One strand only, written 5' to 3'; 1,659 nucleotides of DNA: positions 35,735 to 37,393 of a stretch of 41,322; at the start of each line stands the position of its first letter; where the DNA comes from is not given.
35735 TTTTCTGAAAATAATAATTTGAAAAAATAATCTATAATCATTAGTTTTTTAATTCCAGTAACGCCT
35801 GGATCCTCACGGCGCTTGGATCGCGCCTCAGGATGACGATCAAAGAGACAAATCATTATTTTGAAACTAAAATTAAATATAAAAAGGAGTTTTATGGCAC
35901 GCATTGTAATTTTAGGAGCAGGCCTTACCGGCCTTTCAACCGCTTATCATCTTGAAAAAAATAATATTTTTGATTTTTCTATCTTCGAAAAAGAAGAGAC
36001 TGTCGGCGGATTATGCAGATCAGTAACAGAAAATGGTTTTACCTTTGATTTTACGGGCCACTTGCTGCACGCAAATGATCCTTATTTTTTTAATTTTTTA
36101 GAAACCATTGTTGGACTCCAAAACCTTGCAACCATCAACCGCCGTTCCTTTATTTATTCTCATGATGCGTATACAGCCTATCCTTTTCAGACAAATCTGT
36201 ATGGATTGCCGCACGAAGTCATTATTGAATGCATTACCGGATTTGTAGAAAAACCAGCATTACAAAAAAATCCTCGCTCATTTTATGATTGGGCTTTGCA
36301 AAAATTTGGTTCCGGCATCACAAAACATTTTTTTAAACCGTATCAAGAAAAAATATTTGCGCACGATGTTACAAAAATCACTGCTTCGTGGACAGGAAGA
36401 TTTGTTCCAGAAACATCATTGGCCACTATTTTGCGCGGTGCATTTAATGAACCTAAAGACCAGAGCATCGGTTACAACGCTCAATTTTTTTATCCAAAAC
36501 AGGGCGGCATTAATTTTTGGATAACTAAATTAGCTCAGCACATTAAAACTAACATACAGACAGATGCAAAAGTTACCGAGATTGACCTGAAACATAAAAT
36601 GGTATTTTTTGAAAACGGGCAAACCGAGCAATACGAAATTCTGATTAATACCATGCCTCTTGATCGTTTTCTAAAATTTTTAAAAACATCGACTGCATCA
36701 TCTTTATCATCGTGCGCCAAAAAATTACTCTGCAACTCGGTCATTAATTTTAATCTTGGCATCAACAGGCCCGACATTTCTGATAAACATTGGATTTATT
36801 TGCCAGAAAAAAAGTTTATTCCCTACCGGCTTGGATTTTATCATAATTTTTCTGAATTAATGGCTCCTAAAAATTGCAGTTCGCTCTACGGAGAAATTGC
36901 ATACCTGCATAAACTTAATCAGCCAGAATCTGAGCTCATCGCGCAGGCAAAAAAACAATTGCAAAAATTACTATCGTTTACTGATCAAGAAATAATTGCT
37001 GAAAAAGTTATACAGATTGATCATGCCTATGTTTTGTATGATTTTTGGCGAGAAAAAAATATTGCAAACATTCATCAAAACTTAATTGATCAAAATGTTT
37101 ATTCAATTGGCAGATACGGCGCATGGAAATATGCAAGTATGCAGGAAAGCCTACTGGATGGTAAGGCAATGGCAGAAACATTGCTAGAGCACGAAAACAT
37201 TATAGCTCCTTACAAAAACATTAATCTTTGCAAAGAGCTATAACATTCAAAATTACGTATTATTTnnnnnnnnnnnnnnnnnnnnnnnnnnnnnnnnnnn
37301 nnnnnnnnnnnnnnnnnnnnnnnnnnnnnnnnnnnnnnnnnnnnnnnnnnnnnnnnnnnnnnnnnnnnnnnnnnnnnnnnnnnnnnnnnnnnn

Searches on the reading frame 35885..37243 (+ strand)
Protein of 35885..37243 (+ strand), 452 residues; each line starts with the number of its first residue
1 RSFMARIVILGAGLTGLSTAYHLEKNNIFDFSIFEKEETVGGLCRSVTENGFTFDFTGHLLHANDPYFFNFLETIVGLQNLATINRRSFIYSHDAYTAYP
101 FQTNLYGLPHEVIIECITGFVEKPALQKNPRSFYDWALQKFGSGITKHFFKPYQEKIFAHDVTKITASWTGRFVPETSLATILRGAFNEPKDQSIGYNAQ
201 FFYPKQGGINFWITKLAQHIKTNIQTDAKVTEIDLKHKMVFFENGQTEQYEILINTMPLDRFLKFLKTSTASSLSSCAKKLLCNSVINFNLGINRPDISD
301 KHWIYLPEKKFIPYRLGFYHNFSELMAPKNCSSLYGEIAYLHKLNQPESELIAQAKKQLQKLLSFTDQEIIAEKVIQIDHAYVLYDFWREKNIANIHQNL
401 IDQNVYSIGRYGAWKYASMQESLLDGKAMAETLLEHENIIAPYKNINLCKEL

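Call 13: search_protein_families(library=pfam, proteins=[window:35885-37243:+])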
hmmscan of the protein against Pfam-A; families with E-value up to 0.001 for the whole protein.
window:35885-37243:+ (452 aa): 3 families
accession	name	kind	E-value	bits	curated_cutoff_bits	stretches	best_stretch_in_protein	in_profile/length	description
PF01593.30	Amino_oxidase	-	6.2e-17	62.4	19.8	1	14-430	1-439/443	Flavin containing amine oxidoreductase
PF13450.12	NAD_binding_8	-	8.8e-14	52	21.9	1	9-73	1-66/68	NAD(P)-binding Rossmann-like domain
PF01266.30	DAO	-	7.1e-05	22.9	27.9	1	6-41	1-35/353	FAD dependent oxidoreductase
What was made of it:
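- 35883..37243 (+): Downstream gene. The RBS AAAGGAG is at 35883-35889 and the ATG at 35894. It encodes a 449-aa flavin amine-oxidase / protoporphyrinogen-oxidase-like protein. Pfam PF01593 and PF13450 (call 13).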

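Call 19: find_encoding_contigs(protein=window:35885-37243:+, flank=10000, max_places=6)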
Protein window:35885-37243:+ (452 aa): no gene with exactly this product is on record in the collection.
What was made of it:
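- Tried and rejected: The ATG is at 35894, which is why the first exact-protein look-up failed (call 19).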

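Call 34: find_homologous_proteins(query=window:35885-37243:+, max_evalue=1e-30)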
Query window:35885-37243:+ (452 aa): 3683 proteins with E <= 1e-30 among 8000 candidates; the best 120 are listed.
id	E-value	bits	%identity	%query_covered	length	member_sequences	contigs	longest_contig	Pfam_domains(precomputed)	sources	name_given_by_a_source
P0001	0.0e+0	1022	99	99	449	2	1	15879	PF01593.31,PF13450.13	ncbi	-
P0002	1.3e-212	725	71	97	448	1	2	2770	PF01593.31,PF13450.13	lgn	-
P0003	5.0e-207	706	67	96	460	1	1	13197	PF01593.31,PF13450.13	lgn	-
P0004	1.4e-204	698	67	98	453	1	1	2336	PF01593.31,PF13450.13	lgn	-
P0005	9.4e-203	692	67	96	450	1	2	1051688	PF01593.31,PF13450.13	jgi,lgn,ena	-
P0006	2.9e-202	691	68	96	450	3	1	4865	PF01593.31,PF13450.13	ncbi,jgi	jgi:protoporphyrinogen oxidase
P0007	5.5e-202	690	67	95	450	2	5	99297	PF01266.31,PF01593.31,PF13450.13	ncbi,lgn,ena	-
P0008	3.3e-201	687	67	96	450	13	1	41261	PF01593.31,PF13450.13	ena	-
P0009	1.9e-197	675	66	96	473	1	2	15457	PF01266.31,PF01593.31,PF13450.13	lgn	-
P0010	2.9e-197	674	65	97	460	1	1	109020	PF01266.31,PF01593.31,PF13450.13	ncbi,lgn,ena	-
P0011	4.7e-197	673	66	95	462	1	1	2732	PF01593.31,PF13450.13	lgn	-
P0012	3.2e-194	664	63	97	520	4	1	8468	PF01266.31,PF01593.31,PF13450.13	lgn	-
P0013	1.2e-193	662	65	95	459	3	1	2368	PF01266.31,PF01593.31,PF13450.13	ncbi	-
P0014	2.6e-188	645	64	95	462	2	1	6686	PF01266.31,PF01593.31,PF13450.13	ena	-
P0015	4.1e-182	624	63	95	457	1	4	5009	PF01266.31,PF01593.31,PF13450.13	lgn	-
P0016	2.1e-178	612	59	96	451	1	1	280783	PF01593.31,PF13450.13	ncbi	-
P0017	3.4e-177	608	59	95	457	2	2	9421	PF01266.31,PF01593.31,PF13450.13,PF13738.13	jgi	jgi:protoporphyrinogen oxidase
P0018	4.8e-177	607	60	96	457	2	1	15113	PF01266.31,PF01593.31,PF13450.13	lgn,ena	-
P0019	1.4e-176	606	60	97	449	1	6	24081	PF01266.31,PF01593.31,PF13450.13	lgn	-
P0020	1.9e-176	606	58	98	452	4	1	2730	PF01593.31,PF13450.13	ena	-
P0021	6.3e-176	604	58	98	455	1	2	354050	PF01266.31,PF01593.31,PF13450.13,PF13738.13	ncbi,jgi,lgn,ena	jgi:protoporphyrinogen oxidase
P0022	1.3e-175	603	58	95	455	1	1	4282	PF01266.31,PF01593.31,PF13450.13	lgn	-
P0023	2.1e-175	602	60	95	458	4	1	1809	PF01266.31,PF01593.31,PF13450.13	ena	-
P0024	2.1e-175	602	60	95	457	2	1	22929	PF01266.31,PF01593.31,PF13450.13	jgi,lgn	jgi:protoporphyrinogen oxidase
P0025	1.9e-174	599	58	96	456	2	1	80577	PF01266.31,PF01593.31,PF13450.13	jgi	jgi:protoporphyrinogen oxidase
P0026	2.6e-174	599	59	96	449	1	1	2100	PF01266.31,PF01593.31,PF13450.13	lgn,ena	-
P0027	7.8e-174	597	58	96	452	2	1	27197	PF01593.31,PF13450.13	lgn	-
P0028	9.4e-174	597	59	96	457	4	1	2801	PF01266.31,PF01593.31,PF13450.13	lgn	-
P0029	1.1e-173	596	59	96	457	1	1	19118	PF01266.31,PF01593.31,PF13450.13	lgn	-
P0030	1.5e-173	596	58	96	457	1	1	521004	PF01266.31,PF01593.31,PF13450.13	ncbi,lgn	-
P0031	1.8e-173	596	59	95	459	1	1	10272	PF01266.31,PF01593.31,PF13450.13,PF13738.13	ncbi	-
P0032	2.8e-173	595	60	95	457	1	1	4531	PF01266.31,PF01593.31,PF13450.13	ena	-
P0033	4.3e-173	594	57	95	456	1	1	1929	PF01266.31,PF01593.31,PF13450.13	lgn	-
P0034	1.1e-172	593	58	96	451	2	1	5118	PF01593.31,PF13450.13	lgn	-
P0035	1.8e-172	592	58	96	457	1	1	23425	PF01266.31,PF01593.31,PF13450.13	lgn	-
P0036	2.1e-172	592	59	95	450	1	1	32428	PF01266.31,PF01593.31,PF13450.13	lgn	-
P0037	2.6e-172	592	57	95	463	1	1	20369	PF01593.31,PF13450.13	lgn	-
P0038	1.8e-171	589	56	96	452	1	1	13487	PF01593.31,PF13450.13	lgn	-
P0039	2.4e-171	589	56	95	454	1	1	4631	PF01266.31,PF01593.31,PF13450.13,PF13738.13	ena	-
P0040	2.4e-171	589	57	98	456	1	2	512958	PF01266.31,PF01593.31,PF13450.13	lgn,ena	-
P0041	6.0e-171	587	58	95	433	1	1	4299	PF01266.31,PF01593.31,PF13450.13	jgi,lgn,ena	-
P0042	6.7e-171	587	57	97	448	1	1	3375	PF01266.31,PF01593.31,PF13450.13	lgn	-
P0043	8.4e-171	587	56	95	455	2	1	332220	PF01266.31,PF01593.31,PF13450.13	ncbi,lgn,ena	-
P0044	9.5e-171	587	57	95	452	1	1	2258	PF01593.31,PF13450.13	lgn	-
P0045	1.3e-170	586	55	98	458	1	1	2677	PF01593.31,PF13450.13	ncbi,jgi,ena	jgi:protoporphyrinogen oxidase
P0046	1.9e-170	586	55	99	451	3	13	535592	PF01266.31,PF01593.31,PF13450.13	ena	-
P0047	2.0e-170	586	57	95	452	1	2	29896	PF01946.24,PF01266.31,PF01593.31,PF13450.13,PF13738.13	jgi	jgi:protoporphyrinogen oxidase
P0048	4.2e-170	585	56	96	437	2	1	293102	PF01266.31,PF01593.31,PF13450.13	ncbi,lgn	-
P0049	5.9e-170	584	58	95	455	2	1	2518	PF01266.31,PF01593.31,PF13450.13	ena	-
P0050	7.3e-170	584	59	95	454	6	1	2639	PF01266.31,PF01593.31,PF13450.13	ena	-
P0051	1.1e-169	583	56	96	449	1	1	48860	PF01266.31,PF01593.31,PF13450.13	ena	-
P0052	1.2e-169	583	57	95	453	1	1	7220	PF01266.31,PF01593.31,PF13450.13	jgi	jgi:protoporphyrinogen oxidase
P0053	1.3e-169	583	57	95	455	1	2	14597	PF01266.31,PF01593.31,PF13450.13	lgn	-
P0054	2.0e-169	582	57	98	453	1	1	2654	PF01266.31,PF01593.31,PF13450.13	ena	-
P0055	2.3e-169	582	57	95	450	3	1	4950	PF01266.31,PF01593.31,PF13450.13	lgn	-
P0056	3.1e-169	582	57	99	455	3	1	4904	PF01266.31,PF01593.31,PF13450.13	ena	-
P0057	3.6e-169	582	56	95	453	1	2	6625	PF01266.31,PF01593.31,PF13450.13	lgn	-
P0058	5.1e-169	581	57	95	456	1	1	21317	PF01266.31,PF01593.31,PF13450.13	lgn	-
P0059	5.8e-169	581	56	95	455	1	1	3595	PF01266.31,PF01593.31,PF13450.13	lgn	-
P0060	8.7e-169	580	57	96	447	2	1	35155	PF01266.31,PF01593.31,PF13450.13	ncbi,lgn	-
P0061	9.1e-169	580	57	95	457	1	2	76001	PF01266.31,PF01593.31,PF13450.13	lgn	-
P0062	1.1e-168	580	57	95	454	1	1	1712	PF01266.31,PF01593.31,PF13450.13,PF13738.13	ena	-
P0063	1.2e-168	580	57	95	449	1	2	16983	PF01266.31,PF01593.31,PF13450.13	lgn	-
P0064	1.3e-168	580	57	95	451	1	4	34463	PF01266.31,PF01593.31,PF13450.13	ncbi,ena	-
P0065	1.3e-168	580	56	95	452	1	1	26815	PF01593.31,PF13450.13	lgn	-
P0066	1.5e-168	580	57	95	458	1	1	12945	PF01266.31,PF01593.31,PF13450.13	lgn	-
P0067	1.6e-168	579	56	98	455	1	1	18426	PF01266.31,PF01593.31,PF13450.13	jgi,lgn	jgi:protoporphyrinogen oxidase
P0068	1.9e-168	579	57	96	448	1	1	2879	PF01266.31,PF01593.31,PF13450.13,PF13738.13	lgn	-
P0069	2.3e-168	579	58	95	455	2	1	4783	PF01266.31,PF01593.31,PF13450.13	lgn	-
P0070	3.0e-168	578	58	95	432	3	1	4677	PF01266.31,PF01593.31,PF13450.13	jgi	jgi:protoporphyrinogen oxidase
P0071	3.2e-168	578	58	95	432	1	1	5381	PF01593.31,PF13450.13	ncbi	-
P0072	3.7e-168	578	58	95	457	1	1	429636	PF01266.31,PF01593.31,PF13450.13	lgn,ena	-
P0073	3.7e-168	578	58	95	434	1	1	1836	PF01266.31,PF01593.31,PF13450.13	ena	-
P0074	4.9e-168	578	57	96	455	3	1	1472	PF01266.31,PF01593.31,PF13450.13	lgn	-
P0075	5.0e-168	578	58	96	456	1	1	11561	PF01266.31,PF01593.31,PF13450.13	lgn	-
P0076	5.1e-168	578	58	95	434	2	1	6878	PF01266.31,PF01593.31,PF13450.13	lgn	-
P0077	6.3e-168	577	57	95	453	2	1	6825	PF01266.31,PF01593.31,PF13450.13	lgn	-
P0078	6.4e-168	577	57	98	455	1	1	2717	PF01266.31,PF01593.31,PF13450.13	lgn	-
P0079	6.6e-168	577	57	95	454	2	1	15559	PF01266.31,PF01593.31,PF13450.13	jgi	jgi:protoporphyrinogen oxidase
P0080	6.8e-168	577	56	96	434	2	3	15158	PF01266.31,PF01593.31,PF13450.13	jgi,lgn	jgi:protoporphyrinogen oxidase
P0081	6.9e-168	577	57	96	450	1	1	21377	PF01266.31,PF01593.31,PF13450.13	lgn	-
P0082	9.6e-168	577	56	96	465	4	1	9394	PF01266.31,PF01593.31,PF13450.13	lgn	-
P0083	1.3e-167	576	57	95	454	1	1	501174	PF01266.31,PF01593.31,PF13450.13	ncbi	ncbi:MAG: FAD-dependent oxidoreductase [Candidatus Babeliales bacterium]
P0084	1.4e-167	576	57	96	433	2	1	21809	PF01266.31,PF01593.31,PF13450.13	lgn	-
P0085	1.6e-167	576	58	95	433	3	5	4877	PF01266.31,PF01593.31,PF13450.13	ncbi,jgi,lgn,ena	jgi:protoporphyrinogen oxidase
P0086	1.6e-167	576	58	97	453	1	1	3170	PF01266.31,PF01593.31,PF13450.13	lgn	-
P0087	2.0e-167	576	57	95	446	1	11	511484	PF01266.31,PF01593.31,PF13450.13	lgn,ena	-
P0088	2.0e-167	576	56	96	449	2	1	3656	PF01266.31,PF01593.31,PF13450.13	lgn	-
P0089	2.1e-167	576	56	96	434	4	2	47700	PF01266.31,PF01593.31,PF13450.13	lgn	-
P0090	2.1e-167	576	56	98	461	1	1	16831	PF01266.31,PF01593.31,PF13450.13,PF13738.13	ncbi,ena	-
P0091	3.2e-167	575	57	95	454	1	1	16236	PF01266.31,PF01593.31,PF13450.13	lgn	-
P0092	3.4e-167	575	56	95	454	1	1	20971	PF01266.31,PF01593.31,PF13450.13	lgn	-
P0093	4.2e-167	575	56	99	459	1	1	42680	PF01266.31,PF01593.31,PF13450.13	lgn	-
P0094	4.6e-167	575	57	96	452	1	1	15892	PF01266.31,PF01593.31,PF13450.13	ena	-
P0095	4.6e-167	575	56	95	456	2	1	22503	PF01266.31,PF01593.31,PF13450.13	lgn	-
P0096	5.3e-167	574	55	95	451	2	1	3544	PF01266.31,PF01593.31,PF13450.13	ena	-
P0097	5.6e-167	574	57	95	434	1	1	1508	PF01266.31,PF01593.31,PF13450.13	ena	-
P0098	6.4e-167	574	56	95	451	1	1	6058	PF01266.31,PF01593.31,PF13450.13,PF13738.13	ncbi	-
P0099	7.0e-167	574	57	95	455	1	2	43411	PF01266.31,PF01593.31,PF13450.13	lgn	-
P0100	8.1e-167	574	55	95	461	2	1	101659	PF01266.31,PF01593.31,PF13450.13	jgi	jgi:protoporphyrinogen oxidase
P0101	9.7e-167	574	55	97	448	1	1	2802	PF01266.31,PF01593.31,PF13450.13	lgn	-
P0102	1.0e-166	573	56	96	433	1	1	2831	PF01266.31,PF01593.31,PF13450.13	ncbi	-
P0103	1.2e-166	573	56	97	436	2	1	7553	PF01266.31,PF01593.31,PF13450.13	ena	-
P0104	1.3e-166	573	56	99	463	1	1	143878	PF01946.24,PF01266.31,PF01593.31,PF13450.13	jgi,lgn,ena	-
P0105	1.3e-166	573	55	99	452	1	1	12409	PF01266.31,PF01593.31,PF13450.13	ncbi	ncbi:protoporphyrinogen/coproporphyrinogen oxidase [Candidatus Dependentiae bacterium]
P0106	1.5e-166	573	56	96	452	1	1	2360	PF01266.31,PF01593.31,PF13450.13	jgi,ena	-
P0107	1.6e-166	573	57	97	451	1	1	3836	PF01266.31,PF01593.31,PF13450.13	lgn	-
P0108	1.6e-166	573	57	95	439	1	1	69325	PF01266.31,PF01593.31,PF13450.13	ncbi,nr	ncbi:MAG: NAD(P)-binding protein [Candidatus Babeliaceae bacterium]|nr:NAD(P)-binding protein [Candi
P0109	2.4e-166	572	56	95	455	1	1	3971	PF01266.31,PF01593.31,PF13450.13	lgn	-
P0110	2.7e-166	572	57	95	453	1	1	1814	PF01266.31,PF01593.31,PF13450.13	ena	-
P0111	2.9e-166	572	56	96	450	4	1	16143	PF01266.31,PF01593.31,PF13450.13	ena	-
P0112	3.0e-166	572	54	99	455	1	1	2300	PF01266.31,PF01593.31,PF13450.13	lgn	-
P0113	5.2e-166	571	56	95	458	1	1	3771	PF01593.31,PF13450.13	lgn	-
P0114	5.5e-166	571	57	97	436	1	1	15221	PF01593.31,PF13450.13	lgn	-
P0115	5.8e-166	571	56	96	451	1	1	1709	PF01266.31,PF01593.31,PF13450.13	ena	-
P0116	5.9e-166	571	56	95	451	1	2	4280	PF01266.31,PF01593.31,PF13450.13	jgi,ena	-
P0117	7.2e-166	571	56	95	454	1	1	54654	PF01266.31,PF01593.31,PF13450.13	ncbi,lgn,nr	ncbi:FAD-dependent oxidoreductase [Candidatus Babeliales bacterium]|nr:FAD-dependent oxidoreductase 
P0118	7.9e-166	571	57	95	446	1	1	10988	PF01266.31,PF01593.31,PF13450.13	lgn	-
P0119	9.3e-166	570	57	95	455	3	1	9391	PF01266.31,PF01593.31,PF13450.13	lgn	-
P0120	1.0e-165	570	54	95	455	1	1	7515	PF01266.31,PF01593.31,PF13450.13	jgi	jgi:protoporphyrinogen oxidase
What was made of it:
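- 35883..37243 (+): The closest named homologues are from Candidatus Babeliales (call 34).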

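Call 35: find_encoding_contigs(protein=P0001, flank=10000, max_places=4)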
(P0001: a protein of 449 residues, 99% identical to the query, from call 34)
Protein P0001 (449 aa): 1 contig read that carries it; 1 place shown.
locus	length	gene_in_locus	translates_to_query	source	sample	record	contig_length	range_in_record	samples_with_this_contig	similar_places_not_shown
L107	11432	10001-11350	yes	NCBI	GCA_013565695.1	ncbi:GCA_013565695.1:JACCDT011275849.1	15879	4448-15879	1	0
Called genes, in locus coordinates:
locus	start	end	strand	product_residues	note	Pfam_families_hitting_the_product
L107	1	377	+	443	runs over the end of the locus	PF01235:Na_Ala_symp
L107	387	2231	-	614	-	PF13522:GATase_6, PF13537:GATase_7, PF01380:SIS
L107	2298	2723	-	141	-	PF00380:Ribosomal_S9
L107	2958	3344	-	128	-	PF01258:zf-dskA_traR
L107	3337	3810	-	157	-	PF00383:dCMP_cyt_deam_1, PF14437:MafB19-deam, PF14439:Bd3614-deam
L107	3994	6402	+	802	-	PF02518:HATPase_c, PF00204:DNA_gyraseB, PF01751:Toprim, PF21249:GyrB_hook (weak), PF00986:DNA_gyraseB_C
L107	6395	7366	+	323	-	PF01171:ATP_bind_3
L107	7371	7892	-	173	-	-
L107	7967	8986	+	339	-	PF13103:TonB_2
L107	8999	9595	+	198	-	-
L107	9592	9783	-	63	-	-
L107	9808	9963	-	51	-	-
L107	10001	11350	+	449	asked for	PF01593:Amino_oxidase, PF13450:NAD_binding_8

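Call 36: find_encoding_contigs(protein=P0005, flank=10000, max_places=3)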
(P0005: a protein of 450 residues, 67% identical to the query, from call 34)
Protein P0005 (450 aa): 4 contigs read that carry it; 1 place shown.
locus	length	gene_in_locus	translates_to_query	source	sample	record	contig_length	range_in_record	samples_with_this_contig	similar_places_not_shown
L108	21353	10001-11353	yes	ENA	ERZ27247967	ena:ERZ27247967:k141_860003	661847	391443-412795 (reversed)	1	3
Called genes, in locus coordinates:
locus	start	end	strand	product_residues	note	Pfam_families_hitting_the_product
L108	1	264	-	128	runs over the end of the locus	PF01258:zf-dskA_traR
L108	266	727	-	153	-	PF00383:dCMP_cyt_deam_1, PF14437:MafB19-deam, PF14439:Bd3614-deam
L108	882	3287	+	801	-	PF02518:HATPase_c, PF00204:DNA_gyraseB, PF01751:Toprim, PF00986:DNA_gyraseB_C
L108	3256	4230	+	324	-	PF01171:ATP_bind_3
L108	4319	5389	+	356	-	-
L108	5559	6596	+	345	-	-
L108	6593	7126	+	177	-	-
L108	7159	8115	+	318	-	-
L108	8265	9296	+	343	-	PF13103:TonB_2 (weak)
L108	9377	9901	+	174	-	-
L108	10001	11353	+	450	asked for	PF01593:Amino_oxidase, PF13450:NAD_binding_8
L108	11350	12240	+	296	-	PF01073:3Beta_HSD, PF01370:Epimerase, PF02719:Polysacc_synt_2, PF04321:RmlD_sub_bind, PF05368:NmrA, PF16363:GDP_Man_Dehyd, PF07993:NAD_binding_4, PF13460:NAD_binding_10, +2 more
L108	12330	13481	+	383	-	PF00226:DnaJ, PF01556:DnaJ_C, PF00684:DnaJ_CXXCXGXG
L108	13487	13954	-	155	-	-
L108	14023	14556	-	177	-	-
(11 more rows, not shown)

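Call 37: find_encoding_contigs(protein=P0003, flank=10000, max_places=3)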
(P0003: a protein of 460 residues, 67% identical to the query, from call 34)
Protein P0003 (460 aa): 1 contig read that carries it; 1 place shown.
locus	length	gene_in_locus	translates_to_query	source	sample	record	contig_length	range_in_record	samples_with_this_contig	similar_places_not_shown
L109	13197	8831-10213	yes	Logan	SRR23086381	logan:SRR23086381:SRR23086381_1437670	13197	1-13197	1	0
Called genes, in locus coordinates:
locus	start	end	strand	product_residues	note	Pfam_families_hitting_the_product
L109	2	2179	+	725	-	?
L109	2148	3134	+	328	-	PF01171:ATP_bind_3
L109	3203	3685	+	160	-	PF12796:Ank_2 (faint)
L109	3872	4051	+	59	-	-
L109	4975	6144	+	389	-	-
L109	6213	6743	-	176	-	-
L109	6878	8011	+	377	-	-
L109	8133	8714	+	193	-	-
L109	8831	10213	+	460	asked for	PF13450:NAD_binding_8, PF01593:Amino_oxidase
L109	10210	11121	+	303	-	PF00106:adh_short (weak), PF01073:3Beta_HSD, PF01370:Epimerase, PF02719:Polysacc_synt_2, PF04321:RmlD_sub_bind, PF05368:NmrA (weak), PF16363:GDP_Man_Dehyd, PF07993:NAD_binding_4, +1 more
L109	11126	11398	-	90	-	-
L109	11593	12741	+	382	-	PF00226:DnaJ, PF01556:DnaJ_C, PF00684:DnaJ_CXXCXGXG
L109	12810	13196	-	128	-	?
